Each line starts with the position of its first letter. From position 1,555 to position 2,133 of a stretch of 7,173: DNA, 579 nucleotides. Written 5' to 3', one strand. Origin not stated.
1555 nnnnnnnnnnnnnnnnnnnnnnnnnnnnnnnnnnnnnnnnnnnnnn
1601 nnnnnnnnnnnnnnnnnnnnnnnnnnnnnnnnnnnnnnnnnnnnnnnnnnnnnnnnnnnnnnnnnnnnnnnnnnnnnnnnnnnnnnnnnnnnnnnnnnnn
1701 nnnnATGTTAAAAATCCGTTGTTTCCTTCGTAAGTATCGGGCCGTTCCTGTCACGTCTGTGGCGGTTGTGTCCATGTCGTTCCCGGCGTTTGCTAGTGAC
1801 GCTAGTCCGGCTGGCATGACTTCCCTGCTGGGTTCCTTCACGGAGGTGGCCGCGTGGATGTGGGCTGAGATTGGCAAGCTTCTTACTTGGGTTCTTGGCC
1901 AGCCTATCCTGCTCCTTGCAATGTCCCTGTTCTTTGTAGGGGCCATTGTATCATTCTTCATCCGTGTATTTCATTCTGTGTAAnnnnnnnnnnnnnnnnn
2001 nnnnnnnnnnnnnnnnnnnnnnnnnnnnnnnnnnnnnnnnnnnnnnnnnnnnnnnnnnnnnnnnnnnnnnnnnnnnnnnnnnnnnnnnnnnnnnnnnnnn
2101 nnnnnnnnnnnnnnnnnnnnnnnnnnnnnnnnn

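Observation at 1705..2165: Tandem major-coat paralogs, one with a Sec signal peptide and one without, sharing an identical 27-aa TM and DNA-binding C-terminus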

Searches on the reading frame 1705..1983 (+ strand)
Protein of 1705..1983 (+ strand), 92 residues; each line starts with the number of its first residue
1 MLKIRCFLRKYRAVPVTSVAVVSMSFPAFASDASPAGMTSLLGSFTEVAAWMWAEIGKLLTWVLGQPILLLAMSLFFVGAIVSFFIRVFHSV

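Call 6: search_protein_families(library=phrogs, proteins=[window:1705-1983:+], max_evalue=0.01)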
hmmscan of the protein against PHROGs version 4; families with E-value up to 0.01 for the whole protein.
window:1705-1983:+ (92 aa): 0 families

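Call 8: search_protein_families(library=pfam, proteins=[window:1705-1983:+], max_evalue=0.1)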
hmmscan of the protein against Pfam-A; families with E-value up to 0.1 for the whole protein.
window:1705-1983:+ (92 aa): 0 families

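Call 10: find_homologous_proteins(query=window:1705-1980:+, max_evalue=0.01)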
Query window:1705-1980:+ (92 aa): 121 proteins with E <= 0.01 among 124 candidates; the best 120 are listed.
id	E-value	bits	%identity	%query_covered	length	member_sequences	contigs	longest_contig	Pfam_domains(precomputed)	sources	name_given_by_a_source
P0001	1.2e-49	184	98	100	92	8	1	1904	-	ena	-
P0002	1.2e-45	171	88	100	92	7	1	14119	-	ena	-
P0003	4.6e-44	166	87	100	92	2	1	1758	-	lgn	-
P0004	8.5e-41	156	80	98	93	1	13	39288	-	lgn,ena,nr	nr:MAG TPA: hypothetical protein [Inoviridae sp.]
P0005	2.1e-34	135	74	99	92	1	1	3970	-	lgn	-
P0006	1.4e-33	132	73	98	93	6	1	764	-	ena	-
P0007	2.3e-33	132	73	100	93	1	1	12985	-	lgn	-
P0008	8.1e-33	130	72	99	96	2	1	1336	-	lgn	-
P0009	1.0e-32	130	74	91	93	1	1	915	-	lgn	-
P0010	2.1e-32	129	71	99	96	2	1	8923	-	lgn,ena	-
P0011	2.4e-32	129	68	99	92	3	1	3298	-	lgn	-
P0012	2.9e-32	128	69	92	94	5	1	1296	-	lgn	-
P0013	6.0e-32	127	77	91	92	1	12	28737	-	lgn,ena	-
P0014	1.1e-31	126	69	99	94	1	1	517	-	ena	-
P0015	1.4e-31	126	71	99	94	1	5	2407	-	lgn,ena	-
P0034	1.1e-29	120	63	100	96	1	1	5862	-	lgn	-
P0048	5.1e-29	118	69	96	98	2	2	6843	-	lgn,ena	-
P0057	2.3e-28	116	64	96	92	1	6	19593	-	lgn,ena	-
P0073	7.0e-27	111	72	91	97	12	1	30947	-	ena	-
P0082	5.9e-26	108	74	78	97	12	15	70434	-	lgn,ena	-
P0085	8.5e-25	104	68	92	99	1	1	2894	-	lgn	-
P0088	3.3e-23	99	53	98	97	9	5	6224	-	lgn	-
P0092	2.0e-21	94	53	90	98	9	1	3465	-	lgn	-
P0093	2.6e-21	93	72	72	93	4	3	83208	-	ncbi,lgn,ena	-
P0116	7.8e-17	79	43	99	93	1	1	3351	-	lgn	-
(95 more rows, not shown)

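Call 28: search_dna_similar(query=window:1705-1980:+, collection=phages, mode=protein, max_evalue=0.01, max_rows=40)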
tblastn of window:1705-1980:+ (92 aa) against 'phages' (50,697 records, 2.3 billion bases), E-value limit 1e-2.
Records with a match: 5; places in all: 5; records where one place covers at least 80% of the query: 3.
Best place of each record, by identity: 60-80% 3; <60% 2.
By first word of the organism name: bajarodino 4; Inovirus 1.
By host as written in the record: Peromyscus fraterculus 2; - 2; porcine 1.
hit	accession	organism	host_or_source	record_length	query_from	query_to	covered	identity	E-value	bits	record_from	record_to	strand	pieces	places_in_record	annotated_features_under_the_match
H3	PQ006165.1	bajarodino virus 30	Peromyscus fraterculus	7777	2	92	99%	73.9%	5e-30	116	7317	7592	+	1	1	hypothetical protein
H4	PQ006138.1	bajarodino virus 2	Neotoma bryanti feces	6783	2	92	99%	60.6%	1e-25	103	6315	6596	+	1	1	hypothetical protein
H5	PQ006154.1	bajarodino virus 2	Neotoma bryanti feces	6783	2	92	99%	60.6%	1e-25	103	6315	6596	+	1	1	hypothetical protein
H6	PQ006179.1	bajarodino virus 19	Peromyscus fraterculus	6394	41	92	57%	42.3%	1e-4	44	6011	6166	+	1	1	hypothetical protein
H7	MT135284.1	Inovirus sp.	porcine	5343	38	90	58%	34.0%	1e-2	39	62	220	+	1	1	none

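Call 59: search_protein_families(library=pfam, proteins=[P0088, P0092, P0116, P0093, P0073, P0082, P0085, P0048, P0057, P0034], max_evalue=1)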
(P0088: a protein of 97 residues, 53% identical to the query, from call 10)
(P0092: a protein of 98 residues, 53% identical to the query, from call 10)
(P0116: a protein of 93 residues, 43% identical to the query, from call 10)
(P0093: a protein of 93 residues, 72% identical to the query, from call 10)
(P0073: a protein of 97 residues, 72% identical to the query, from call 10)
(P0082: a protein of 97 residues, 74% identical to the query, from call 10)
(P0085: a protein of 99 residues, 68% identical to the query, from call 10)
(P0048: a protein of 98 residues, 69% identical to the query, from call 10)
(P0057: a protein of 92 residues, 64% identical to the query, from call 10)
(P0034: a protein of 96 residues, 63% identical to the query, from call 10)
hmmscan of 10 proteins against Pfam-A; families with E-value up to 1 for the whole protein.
P0088 (97 aa): 2 families
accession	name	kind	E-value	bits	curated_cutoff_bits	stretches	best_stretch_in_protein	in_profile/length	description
PF19199.5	Phage_coatGP8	-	0.0022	18.5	24.6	1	14-69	2-57/69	Phage major coat protein, Gp8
PF11990.13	DUF3487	-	0.13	12.5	27.8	1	51-90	29-68/114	Protein of unknown function (DUF3487)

P0092 (98 aa): 1 family
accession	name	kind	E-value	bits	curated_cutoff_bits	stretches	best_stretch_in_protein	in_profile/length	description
PF10836.13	DUF2574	-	0.29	11.5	27.5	1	31-54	17-40/93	Protein of unknown function (DUF2574)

P0116 (93 aa): 2 families
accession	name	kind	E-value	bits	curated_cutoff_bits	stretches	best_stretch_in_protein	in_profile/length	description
PF06305.16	LapA_dom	-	0.029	14.7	28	1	59-87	9-37/64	Lipopolysaccharide assembly protein A domain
PF23471.1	Cap15_TM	-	0.055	14.6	28.2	1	47-92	15-55/59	Cap15, TM helices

P0093 (93 aa): 1 family
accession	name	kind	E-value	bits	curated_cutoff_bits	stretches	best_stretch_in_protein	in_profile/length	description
PF11990.13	DUF3487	-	0.019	15.2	27.8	1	44-90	26-72/114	Protein of unknown function (DUF3487)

P0073 (97 aa): 1 family
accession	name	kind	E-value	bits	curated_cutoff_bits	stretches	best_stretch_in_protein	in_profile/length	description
PF11990.13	DUF3487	-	0.065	13.5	27.8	1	44-94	21-72/114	Protein of unknown function (DUF3487)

P0082 (97 aa): 0 families

P0085 (99 aa): 2 families
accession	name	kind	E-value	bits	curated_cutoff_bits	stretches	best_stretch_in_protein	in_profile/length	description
PF11990.13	DUF3487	-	0.03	14.5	27.8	1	44-96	21-72/114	Protein of unknown function (DUF3487)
PF17628.7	IncD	-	0.2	11.9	27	1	51-88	42-80/141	Inclusion membrane protein D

P0048 (98 aa): 2 families
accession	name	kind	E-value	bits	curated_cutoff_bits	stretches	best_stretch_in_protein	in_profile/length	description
PF11990.13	DUF3487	-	0.04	14.1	27.8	1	48-95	25-72/114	Protein of unknown function (DUF3487)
PF13786.12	DUF4179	-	0.37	11.7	30.1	1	10-50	3-46/94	Domain of unknown function (DUF4179)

P0057 (92 aa): 0 families

P0034 (96 aa): 1 family
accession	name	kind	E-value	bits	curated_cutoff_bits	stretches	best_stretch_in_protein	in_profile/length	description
PF11990.13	DUF3487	-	0.017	15.4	27.8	1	44-93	23-72/114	Protein of unknown function (DUF3487)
